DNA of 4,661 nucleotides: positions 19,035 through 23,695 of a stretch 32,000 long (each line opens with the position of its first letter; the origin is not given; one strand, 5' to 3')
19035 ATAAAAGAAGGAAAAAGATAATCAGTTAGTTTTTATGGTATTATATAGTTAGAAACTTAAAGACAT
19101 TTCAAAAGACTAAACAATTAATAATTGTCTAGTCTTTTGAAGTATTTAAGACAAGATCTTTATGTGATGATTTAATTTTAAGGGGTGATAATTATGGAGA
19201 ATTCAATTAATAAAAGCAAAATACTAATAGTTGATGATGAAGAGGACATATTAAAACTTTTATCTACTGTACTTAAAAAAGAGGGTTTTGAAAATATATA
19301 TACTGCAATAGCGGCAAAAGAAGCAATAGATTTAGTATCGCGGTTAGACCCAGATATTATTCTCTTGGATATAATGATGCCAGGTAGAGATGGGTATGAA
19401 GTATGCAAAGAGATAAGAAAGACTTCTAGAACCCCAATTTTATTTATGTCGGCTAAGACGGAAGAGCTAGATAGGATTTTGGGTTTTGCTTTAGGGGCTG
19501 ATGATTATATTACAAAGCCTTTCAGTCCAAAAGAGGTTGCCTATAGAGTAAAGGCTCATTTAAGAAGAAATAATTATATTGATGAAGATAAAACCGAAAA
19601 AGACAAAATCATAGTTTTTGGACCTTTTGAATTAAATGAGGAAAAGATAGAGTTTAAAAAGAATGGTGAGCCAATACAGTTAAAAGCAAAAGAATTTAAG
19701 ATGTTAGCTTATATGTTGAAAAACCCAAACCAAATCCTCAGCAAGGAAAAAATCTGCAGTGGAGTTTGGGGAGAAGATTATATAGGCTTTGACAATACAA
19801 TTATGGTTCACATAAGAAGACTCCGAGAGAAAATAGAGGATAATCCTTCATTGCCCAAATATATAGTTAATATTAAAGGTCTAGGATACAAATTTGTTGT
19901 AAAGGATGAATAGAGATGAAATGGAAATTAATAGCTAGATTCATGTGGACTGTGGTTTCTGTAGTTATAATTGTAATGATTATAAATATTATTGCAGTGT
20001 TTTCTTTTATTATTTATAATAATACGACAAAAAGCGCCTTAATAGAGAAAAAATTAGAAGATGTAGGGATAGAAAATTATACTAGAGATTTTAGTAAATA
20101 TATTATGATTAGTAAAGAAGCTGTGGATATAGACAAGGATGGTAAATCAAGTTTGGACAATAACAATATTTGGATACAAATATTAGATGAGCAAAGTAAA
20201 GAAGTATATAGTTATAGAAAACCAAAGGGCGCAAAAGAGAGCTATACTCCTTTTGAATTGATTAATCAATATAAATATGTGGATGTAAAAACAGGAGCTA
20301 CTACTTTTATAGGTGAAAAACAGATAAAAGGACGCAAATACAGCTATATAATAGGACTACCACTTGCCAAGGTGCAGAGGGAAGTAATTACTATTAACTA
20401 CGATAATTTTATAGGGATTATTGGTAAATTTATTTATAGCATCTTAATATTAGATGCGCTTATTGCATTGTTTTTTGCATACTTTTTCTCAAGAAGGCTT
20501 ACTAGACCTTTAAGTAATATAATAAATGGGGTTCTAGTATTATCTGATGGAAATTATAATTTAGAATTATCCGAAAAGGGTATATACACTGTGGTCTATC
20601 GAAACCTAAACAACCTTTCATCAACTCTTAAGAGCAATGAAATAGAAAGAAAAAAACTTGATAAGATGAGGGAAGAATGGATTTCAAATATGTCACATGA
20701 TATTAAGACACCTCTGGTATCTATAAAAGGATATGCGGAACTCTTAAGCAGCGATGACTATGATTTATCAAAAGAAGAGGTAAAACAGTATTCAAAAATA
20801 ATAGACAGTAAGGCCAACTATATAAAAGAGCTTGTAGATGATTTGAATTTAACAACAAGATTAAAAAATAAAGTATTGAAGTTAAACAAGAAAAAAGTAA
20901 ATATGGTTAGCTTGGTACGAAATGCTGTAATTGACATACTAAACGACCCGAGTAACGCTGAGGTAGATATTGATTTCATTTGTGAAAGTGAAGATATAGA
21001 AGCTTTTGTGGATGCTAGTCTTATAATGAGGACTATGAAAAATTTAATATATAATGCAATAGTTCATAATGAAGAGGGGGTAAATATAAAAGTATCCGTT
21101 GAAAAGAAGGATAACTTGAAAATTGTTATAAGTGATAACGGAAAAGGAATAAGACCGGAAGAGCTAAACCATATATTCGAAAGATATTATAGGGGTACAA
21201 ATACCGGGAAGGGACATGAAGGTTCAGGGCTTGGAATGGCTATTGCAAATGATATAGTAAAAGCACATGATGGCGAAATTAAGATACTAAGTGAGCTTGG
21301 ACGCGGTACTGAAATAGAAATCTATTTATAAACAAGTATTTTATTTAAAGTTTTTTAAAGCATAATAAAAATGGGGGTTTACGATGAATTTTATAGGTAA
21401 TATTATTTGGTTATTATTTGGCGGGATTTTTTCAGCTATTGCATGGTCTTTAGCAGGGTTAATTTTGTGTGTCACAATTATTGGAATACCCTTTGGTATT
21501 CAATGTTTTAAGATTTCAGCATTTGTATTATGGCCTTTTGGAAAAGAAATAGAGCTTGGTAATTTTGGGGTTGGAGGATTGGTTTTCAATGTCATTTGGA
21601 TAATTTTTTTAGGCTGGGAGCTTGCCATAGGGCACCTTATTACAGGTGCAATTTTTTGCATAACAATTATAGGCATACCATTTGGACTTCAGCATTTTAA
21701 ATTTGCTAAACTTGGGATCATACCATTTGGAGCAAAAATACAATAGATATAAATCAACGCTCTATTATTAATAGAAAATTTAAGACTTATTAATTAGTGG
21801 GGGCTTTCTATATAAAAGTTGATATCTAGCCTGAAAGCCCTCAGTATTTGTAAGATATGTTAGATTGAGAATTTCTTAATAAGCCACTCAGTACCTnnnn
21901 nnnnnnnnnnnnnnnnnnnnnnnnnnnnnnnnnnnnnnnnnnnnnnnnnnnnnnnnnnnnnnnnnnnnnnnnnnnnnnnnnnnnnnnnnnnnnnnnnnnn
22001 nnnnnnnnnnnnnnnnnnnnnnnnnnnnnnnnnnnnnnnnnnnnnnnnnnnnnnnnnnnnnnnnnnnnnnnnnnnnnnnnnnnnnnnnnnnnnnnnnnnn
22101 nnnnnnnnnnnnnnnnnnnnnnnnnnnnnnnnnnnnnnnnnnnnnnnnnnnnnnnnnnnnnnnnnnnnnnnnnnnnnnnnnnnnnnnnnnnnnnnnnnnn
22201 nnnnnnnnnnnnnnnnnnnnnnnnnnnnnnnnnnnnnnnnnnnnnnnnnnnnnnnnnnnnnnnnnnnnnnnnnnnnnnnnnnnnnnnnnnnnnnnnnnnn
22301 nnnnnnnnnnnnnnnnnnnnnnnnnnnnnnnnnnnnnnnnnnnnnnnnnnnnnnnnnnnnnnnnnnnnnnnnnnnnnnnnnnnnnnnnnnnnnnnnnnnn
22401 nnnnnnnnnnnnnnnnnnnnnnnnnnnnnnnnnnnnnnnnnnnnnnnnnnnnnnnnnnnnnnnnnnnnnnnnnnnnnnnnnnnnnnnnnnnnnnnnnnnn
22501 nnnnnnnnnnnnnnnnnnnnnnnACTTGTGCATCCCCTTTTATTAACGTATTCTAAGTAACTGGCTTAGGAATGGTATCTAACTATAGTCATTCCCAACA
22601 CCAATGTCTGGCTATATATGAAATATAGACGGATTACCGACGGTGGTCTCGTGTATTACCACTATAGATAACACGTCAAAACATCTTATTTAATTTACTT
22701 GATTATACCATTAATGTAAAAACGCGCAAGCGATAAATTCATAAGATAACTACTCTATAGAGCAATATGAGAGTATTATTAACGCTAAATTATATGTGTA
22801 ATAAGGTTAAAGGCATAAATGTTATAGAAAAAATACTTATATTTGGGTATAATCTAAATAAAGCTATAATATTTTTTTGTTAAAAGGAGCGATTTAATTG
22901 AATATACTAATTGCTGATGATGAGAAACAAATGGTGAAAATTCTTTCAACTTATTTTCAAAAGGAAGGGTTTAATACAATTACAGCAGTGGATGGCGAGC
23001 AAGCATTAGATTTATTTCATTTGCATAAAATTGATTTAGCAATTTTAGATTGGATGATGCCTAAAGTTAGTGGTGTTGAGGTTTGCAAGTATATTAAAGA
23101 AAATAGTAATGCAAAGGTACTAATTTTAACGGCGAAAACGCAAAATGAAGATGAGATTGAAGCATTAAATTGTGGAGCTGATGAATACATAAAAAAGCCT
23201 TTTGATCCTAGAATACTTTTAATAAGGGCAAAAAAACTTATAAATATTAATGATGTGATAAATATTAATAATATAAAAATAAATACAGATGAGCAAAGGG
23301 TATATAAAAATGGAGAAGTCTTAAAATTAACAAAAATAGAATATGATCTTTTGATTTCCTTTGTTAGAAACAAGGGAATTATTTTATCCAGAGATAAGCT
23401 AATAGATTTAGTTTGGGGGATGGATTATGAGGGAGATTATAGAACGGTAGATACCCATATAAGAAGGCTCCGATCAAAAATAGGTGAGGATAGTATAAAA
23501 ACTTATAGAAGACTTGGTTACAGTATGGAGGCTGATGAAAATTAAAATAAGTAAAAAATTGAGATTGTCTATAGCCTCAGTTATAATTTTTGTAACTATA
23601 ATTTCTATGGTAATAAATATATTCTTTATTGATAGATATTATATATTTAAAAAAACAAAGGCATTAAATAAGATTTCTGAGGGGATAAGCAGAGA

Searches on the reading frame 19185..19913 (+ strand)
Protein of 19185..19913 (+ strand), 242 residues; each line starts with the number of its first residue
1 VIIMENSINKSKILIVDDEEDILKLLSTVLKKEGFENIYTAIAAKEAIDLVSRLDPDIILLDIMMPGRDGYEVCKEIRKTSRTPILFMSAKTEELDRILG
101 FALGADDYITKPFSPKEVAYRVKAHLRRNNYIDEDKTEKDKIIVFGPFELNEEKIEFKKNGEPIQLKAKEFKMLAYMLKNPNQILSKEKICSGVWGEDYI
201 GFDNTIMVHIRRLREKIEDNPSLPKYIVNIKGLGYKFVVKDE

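Call 33: search_protein_families(library=pfam, proteins=[window:19185-19913:+], max_evalue=0.00001)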
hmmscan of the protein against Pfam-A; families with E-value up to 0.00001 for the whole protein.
window:19185-19913:+ (242 aa): 2 families
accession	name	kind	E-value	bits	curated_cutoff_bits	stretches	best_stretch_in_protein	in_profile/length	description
PF00072.30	Response_reg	-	5.1e-30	104.3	30.2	1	13-122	1-110/111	Response regulator receiver domain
PF00486.34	Trans_reg_C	-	4e-26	91.3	26.2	1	161-237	1-77/77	Transcriptional regulatory protein, C terminal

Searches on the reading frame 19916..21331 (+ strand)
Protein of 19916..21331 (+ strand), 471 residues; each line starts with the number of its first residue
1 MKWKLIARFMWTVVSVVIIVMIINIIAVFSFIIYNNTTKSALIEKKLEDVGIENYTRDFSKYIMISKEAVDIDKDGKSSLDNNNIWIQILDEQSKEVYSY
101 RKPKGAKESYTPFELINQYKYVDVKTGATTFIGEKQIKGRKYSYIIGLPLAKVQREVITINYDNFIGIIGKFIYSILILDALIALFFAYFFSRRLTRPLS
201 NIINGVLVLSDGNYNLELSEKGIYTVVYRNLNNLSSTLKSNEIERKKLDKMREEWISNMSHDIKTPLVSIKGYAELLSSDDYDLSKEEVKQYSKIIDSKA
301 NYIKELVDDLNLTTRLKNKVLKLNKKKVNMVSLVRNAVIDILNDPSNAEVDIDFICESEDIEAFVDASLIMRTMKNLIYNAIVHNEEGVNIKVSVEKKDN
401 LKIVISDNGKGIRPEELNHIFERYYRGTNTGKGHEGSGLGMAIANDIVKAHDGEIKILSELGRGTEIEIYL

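Call 33: search_protein_families(library=pfam, proteins=[window:19916-21331:+], max_evalue=0.00001)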
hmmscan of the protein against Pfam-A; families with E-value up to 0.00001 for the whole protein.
window:19916-21331:+ (471 aa): 3 families
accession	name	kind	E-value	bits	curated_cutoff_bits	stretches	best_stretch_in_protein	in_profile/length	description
PF02518.31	HATPase_c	-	2.9e-25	89.3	26.4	1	366-471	2-107/111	Histidine kinase-, DNA gyrase B-, and HSP90-like ATPase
PF00512.31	HisKA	-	1.1e-15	57.8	26.9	1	251-317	1-64/66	His Kinase A (phospho-acceptor) domain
PF13589.12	HATPase_c_3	-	1.5e-06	28.7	25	1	374-438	7-76/137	Histidine kinase-, DNA gyrase B-, and HSP90-like ATPase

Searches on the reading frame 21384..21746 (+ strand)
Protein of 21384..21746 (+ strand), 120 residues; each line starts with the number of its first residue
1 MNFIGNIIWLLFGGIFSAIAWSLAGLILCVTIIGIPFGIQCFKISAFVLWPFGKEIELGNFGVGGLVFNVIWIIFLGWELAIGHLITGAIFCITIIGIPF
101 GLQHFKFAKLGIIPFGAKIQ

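Call 33: search_protein_families(library=pfam, proteins=[window:21384-21746:+], max_evalue=0.00001)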
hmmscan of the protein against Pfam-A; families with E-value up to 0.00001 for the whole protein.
window:21384-21746:+ (120 aa): 1 family
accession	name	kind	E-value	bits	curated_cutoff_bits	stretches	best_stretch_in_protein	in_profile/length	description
PF03733.18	YccF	-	3.9e-40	136.7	27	2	4-54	1-51/51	Inner membrane component domain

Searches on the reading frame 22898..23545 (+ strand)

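Call 33: search_protein_families(library=pfam, proteins=[window:22898-23545:+], max_evalue=0.00001)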
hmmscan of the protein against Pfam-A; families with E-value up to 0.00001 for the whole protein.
window:22898-23545:+ (215 aa): 2 families
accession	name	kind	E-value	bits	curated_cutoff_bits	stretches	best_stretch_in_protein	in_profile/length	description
PF00072.30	Response_reg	-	7.4e-29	100.6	30.2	1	3-108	1-107/111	Response regulator receiver domain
PF00486.34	Trans_reg_C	-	4.4e-22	78.4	26.2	1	139-209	1-76/77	Transcriptional regulatory protein, C terminal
